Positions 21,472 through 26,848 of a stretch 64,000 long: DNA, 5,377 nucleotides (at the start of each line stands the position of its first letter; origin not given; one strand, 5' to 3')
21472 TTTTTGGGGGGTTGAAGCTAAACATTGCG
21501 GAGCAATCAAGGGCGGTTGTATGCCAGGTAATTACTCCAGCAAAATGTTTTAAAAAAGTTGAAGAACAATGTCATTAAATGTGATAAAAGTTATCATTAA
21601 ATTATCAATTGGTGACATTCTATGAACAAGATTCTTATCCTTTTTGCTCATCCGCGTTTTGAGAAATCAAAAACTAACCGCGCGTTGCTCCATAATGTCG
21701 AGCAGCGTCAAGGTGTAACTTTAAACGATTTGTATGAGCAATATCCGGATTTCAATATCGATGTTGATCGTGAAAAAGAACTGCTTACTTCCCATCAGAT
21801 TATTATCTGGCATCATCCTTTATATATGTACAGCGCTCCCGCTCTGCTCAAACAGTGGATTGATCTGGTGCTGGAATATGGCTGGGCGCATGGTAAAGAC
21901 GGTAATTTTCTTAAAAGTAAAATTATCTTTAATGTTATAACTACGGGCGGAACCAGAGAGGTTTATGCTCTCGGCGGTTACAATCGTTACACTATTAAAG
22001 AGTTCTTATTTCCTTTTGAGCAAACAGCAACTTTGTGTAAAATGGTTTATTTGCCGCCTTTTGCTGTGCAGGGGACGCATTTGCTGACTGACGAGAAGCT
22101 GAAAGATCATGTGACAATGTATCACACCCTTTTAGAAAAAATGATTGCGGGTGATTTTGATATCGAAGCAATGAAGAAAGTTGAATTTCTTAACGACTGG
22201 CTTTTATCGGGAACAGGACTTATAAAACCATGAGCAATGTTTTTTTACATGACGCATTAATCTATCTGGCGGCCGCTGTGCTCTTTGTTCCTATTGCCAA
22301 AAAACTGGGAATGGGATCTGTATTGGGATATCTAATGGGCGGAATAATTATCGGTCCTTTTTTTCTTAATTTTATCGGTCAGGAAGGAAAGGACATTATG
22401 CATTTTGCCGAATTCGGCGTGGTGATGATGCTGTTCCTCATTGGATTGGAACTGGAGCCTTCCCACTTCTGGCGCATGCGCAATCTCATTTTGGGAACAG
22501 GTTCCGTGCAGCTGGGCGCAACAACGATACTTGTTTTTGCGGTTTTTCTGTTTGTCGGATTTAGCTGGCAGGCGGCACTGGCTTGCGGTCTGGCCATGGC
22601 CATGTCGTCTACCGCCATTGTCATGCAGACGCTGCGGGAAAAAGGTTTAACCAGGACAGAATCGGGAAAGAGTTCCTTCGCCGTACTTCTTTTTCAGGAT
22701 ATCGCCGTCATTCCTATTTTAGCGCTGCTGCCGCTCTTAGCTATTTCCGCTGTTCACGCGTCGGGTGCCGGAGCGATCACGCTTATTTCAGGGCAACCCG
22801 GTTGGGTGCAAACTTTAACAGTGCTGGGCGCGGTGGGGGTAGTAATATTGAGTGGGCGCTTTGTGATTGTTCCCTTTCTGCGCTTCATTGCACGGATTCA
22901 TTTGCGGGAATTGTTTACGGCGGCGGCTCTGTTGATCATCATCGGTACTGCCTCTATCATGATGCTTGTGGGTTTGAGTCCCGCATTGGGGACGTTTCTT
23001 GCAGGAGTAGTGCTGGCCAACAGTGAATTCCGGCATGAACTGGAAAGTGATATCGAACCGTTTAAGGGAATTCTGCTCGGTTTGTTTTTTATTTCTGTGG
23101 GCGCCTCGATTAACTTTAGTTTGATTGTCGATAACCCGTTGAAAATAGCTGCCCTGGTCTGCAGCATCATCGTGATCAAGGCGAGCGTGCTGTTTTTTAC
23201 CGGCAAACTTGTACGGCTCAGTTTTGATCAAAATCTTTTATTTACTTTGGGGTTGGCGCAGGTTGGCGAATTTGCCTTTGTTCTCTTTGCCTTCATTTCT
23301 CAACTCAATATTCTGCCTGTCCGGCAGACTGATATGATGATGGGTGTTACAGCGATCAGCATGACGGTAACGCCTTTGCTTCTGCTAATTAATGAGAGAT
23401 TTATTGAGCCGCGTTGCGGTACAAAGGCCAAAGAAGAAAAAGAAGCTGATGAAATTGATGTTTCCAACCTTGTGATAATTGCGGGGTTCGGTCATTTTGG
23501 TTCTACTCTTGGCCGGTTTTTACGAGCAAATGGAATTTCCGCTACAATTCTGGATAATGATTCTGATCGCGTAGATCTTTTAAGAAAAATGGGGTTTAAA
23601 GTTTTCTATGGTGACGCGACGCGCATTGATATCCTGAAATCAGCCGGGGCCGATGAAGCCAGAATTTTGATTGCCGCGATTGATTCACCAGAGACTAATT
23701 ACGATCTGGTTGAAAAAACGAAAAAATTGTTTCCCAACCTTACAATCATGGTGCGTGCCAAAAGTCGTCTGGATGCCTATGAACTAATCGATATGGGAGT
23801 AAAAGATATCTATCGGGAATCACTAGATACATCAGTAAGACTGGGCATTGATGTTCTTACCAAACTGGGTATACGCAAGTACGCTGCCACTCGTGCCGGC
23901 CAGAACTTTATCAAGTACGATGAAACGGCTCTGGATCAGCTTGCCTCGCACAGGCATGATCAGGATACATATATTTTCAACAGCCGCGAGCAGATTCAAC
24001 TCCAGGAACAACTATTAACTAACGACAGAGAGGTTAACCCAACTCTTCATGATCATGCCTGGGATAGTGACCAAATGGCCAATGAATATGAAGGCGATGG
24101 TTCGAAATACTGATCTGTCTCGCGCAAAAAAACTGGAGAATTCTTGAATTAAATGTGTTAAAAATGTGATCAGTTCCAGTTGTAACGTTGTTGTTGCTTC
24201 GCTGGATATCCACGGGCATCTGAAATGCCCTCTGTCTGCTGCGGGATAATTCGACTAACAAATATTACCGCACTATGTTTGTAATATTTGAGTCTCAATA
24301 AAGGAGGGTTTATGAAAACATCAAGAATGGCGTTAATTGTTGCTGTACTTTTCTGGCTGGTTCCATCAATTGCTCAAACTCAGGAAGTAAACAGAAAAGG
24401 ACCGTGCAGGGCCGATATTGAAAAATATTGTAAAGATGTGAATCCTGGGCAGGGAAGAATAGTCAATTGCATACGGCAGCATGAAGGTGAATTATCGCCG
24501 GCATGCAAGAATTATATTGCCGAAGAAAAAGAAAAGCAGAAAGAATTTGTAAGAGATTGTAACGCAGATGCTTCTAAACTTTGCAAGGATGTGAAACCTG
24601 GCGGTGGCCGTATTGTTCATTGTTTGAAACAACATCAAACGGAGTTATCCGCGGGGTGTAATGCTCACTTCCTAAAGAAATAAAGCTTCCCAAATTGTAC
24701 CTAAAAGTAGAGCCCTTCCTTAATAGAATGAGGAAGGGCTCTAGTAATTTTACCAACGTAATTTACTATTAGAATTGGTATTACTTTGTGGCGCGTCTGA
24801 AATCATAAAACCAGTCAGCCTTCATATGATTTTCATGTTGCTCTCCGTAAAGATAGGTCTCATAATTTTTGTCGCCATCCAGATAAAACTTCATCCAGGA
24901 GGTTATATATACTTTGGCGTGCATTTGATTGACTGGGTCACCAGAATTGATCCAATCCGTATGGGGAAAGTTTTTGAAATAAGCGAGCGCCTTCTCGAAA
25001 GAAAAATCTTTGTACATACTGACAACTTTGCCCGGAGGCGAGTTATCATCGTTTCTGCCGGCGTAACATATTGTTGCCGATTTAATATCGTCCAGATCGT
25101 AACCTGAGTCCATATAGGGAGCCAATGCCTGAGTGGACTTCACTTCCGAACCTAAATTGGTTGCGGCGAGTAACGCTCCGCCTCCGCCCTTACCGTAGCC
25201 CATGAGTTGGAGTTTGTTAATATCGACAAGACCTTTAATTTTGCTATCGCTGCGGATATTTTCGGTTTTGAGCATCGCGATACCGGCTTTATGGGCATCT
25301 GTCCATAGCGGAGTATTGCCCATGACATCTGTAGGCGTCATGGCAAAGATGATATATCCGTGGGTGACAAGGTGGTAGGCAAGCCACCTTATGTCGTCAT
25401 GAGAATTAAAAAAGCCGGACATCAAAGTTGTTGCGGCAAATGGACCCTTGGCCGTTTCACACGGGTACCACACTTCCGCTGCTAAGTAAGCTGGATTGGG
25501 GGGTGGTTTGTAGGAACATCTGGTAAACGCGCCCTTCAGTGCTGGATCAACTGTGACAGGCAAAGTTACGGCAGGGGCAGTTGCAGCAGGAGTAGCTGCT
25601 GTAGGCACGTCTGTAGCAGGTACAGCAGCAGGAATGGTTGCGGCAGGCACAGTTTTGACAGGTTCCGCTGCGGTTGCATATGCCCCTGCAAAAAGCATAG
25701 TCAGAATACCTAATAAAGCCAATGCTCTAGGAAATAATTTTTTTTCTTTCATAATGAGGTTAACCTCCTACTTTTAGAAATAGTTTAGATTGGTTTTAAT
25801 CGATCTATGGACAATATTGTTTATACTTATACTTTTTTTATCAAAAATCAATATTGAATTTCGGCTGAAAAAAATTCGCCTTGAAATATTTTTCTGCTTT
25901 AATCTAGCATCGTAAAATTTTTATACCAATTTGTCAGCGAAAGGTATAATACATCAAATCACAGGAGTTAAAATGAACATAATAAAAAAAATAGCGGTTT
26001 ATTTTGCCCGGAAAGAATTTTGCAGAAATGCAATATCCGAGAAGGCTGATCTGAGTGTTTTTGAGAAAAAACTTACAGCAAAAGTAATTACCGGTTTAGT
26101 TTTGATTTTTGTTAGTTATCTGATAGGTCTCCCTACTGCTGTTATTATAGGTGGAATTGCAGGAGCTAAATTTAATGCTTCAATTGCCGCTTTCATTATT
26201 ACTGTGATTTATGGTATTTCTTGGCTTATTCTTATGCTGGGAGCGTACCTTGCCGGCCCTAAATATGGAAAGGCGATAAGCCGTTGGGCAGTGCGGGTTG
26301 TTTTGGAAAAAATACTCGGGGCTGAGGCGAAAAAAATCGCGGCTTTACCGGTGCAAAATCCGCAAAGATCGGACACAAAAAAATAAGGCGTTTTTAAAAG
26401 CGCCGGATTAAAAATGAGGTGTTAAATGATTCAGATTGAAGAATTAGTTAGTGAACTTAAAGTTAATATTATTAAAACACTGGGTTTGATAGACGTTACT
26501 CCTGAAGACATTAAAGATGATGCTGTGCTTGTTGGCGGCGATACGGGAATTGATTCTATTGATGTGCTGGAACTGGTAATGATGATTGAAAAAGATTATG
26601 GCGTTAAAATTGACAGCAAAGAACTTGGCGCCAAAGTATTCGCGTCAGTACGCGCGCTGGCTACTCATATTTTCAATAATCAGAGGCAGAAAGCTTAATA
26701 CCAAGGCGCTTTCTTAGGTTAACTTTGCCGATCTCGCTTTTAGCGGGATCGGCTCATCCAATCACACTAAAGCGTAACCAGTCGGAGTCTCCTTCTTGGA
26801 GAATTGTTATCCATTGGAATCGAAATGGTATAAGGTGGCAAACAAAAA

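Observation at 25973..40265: FAS/PKS-like lipid gene cluster with three radical SAM enzymes and no KR/ER/AT: product not deducible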

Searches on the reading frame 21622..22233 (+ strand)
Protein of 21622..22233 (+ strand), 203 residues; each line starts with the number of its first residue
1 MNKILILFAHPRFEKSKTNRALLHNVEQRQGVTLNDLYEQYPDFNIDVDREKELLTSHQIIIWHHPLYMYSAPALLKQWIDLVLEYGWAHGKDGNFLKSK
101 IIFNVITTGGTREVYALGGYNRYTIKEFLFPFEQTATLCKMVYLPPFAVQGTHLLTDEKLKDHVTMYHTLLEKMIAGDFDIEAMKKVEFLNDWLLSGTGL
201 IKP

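Call 35: search_protein_families(library=pfam, proteins=[window:21622-22233:+], max_evalue=0.001)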
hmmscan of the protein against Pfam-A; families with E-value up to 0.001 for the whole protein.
window:21622-22233:+ (203 aa): 2 families
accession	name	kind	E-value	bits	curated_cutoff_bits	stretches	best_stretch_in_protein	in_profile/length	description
PF02525.22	Flavodoxin_2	-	1.6e-41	142.7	27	1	3-164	2-191/198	Flavodoxin-like fold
PF03358.20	FMN_red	-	7.1e-05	22.9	24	1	43-111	56-118/152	NADPH-dependent FMN reductase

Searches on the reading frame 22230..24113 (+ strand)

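Call 35: search_protein_families(library=pfam, proteins=[window:22230-24113:+], max_evalue=0.001)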
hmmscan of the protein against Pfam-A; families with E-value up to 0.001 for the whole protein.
window:22230-24113:+ (627 aa): 2 families
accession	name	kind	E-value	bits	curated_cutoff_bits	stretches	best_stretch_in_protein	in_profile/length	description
PF00999.27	Na_H_Exchanger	-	1.1e-52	179.6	26.2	1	16-384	3-373/375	Sodium/hydrogen exchanger, transmembrane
PF02254.24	TrkA_N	-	1.7e-24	86.8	23.8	1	415-527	1-113/116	TrkA-N domain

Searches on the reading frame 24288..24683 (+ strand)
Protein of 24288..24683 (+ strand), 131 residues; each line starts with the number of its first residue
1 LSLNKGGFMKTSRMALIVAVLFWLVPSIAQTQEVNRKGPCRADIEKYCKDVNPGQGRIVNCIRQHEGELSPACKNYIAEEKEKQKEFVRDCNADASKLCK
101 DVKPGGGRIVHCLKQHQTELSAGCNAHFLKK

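Call 35: search_protein_families(library=pfam, proteins=[window:24288-24683:+], max_evalue=0.001)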
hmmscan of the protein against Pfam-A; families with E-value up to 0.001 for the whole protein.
window:24288-24683:+ (131 aa): 1 family
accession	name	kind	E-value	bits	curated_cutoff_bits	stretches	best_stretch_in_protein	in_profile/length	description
PF00839.22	Cys_rich_FGFR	-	3e-14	53.3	22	2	85-117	22-54/58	Cysteine rich repeat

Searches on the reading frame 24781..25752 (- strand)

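Call 6: search_protein_families(library=ncbifam, proteins=[window:24781-25752:-], max_evalue=0.001)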
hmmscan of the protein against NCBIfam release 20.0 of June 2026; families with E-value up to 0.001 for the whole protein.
window:24781-25752:- (323 aa): 1 family
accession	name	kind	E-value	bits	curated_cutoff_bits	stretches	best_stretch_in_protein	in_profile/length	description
NF051441.1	BisHyethTerphBdeA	equivalog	4e-18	65.7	520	1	71-302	63-287/305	bis(hydroxyethyl) terephthalate hydrolase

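Call 35: search_protein_families(library=pfam, proteins=[window:24781-25752:-], max_evalue=0.001)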
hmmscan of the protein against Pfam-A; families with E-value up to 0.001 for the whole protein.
window:24781-25752:- (323 aa): 1 family
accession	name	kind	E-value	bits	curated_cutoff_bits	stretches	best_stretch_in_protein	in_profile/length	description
PF12740.14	PETase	-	5.2e-24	85.5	28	1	88-309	38-251/263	PET hydrolase-like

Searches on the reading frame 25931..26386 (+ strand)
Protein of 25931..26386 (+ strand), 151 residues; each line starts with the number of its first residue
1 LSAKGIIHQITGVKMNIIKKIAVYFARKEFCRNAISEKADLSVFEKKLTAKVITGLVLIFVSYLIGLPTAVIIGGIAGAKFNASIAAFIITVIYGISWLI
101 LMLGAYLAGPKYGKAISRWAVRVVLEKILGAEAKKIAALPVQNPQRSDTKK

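Call 3: search_protein_families(library=pfam, proteins=[window:25931-26386:+], max_evalue=0.01)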
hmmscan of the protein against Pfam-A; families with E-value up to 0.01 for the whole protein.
window:25931-26386:+ (151 aa): 0 families

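Call 5: search_protein_families(library=ncbifam, proteins=[window:25931-26386:+], max_evalue=0.001)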
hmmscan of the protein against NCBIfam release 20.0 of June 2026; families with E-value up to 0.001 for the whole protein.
window:25931-26386:+ (151 aa): 0 families

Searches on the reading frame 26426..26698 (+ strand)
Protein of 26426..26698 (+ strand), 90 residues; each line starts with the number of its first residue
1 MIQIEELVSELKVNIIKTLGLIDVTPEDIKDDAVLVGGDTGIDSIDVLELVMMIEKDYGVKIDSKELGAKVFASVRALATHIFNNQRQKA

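Call 3: search_protein_families(library=pfam, proteins=[window:26426-26698:+], max_evalue=0.01)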
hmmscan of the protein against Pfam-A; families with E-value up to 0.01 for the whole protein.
window:26426-26698:+ (90 aa): 1 family
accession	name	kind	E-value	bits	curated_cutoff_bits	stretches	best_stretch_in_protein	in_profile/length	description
PF00550.31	PP-binding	-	3.8e-09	37.1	20.8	1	22-82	11-67/67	Phosphopantetheine attachment site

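Call 5: search_protein_families(library=ncbifam, proteins=[window:26426-26698:+], max_evalue=0.001)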
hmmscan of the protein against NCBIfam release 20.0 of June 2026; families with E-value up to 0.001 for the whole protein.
window:26426-26698:+ (90 aa): 13 families
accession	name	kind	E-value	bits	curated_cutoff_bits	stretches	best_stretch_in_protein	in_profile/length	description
NF006617.0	PRK09184.1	subfamily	7.9e-18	64.3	70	1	3-87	10-95/96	phosphopantetheine-binding protein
TIGR00517.1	acyl_carrier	equivalog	4.6e-09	36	70.45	1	22-86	16-77/77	acyl carrier protein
NF058660.1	cispen_ACP_AmcB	equivalog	1.3e-08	34.8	80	1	21-83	15-76/80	cispentacin biosynthesis acyl carrier protein AmcB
NF005480.0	PRK07081.1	equivalog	1.8e-08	34.2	72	1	14-88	7-79/83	acyl carrier protein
NF002148.0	PRK00982.1-2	subfamily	2.5e-08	33.6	71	1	22-78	17-70/79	acyl carrier protein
NF005798.0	PRK07639.1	equivalog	2.6e-08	34.2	100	1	30-89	27-85/91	petrobactin biosynthesis protein AsbD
NF002149.0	PRK00982.1-3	equivalog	2.3e-07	30.6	106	1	15-66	12-59/78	acyl carrier protein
NF002151.0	PRK00982.1-5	equivalog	6.9e-07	29.3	92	1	12-64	9-57/78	acyl carrier protein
NF052616.1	ACP_for_OlsHI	equivalog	1.3e-06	28.7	130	1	25-86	21-81/83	ornithine lipid biosynthesis acyl carrier protein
NF003757.0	PRK05350.1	equivalog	1.7e-05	24.8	65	1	21-77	18-68/83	acyl carrier protein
NF002150.0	PRK00982.1-4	subfamily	2.3e-05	24.5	66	1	22-66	18-61/80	acyl carrier protein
NF005079.0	PRK06508.1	equivalog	0.00011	22.5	83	1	23-67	17-60/93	acyl carrier protein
NF002147.0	PRK00982.1-1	equivalog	0.00054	19.7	84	1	5-67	6-64/83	acyl carrier protein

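Call 25: search_solved_structures(query=window:26426-26698:+, max_evalue=0.01)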
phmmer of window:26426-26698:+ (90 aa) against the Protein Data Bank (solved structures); distinct sequences matched with E-value up to 0.01: 54.
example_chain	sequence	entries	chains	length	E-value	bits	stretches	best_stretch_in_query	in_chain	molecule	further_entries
9ls6_A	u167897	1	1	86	4.4e-09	39.6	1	6-82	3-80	Acyl carrier protein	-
6lvt_A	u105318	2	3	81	2.6e-05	27.6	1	4-68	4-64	Acyl carrier protein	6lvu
8iuf_AC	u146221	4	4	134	5.3e-05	26.6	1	13-75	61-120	NDUFAB1-beta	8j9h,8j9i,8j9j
9f5x_J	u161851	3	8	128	9.5e-05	25.8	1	33-85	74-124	Acyl carrier protein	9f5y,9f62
2l0q_A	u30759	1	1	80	0.00011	25.6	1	9-82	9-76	Acyl carrier protein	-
8iuf_AB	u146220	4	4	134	0.00012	25.5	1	13-66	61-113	NDUFAB1-alpha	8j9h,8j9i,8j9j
2my5_A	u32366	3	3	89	0.00018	24.9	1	21-81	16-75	Peptidyl carrier protein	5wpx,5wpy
7ar7_T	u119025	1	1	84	0.00029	24.2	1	11-71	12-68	Acyl carrier protein 1, mitochondrial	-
7e42_A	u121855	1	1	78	0.00031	24.2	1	14-66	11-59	Acyl carrier protein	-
6u0j_B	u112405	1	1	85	0.00036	24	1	16-85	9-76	Acyl carrier protein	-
4ihf_G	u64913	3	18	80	0.00036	23.9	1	15-82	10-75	Acyl carrier protein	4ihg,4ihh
1l0h_A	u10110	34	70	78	0.00039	23.8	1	15-82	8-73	ACYL CARRIER PROTEIN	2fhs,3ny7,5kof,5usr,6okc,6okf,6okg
2k92_A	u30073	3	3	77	0.00041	23.8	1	17-82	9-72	Acyl carrier protein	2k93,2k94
6n3p_G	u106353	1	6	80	0.00041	23.8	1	16-82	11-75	Acyl carrier protein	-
1l0i_A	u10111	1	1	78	0.00041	23.8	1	15-82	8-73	Acyl carrier protein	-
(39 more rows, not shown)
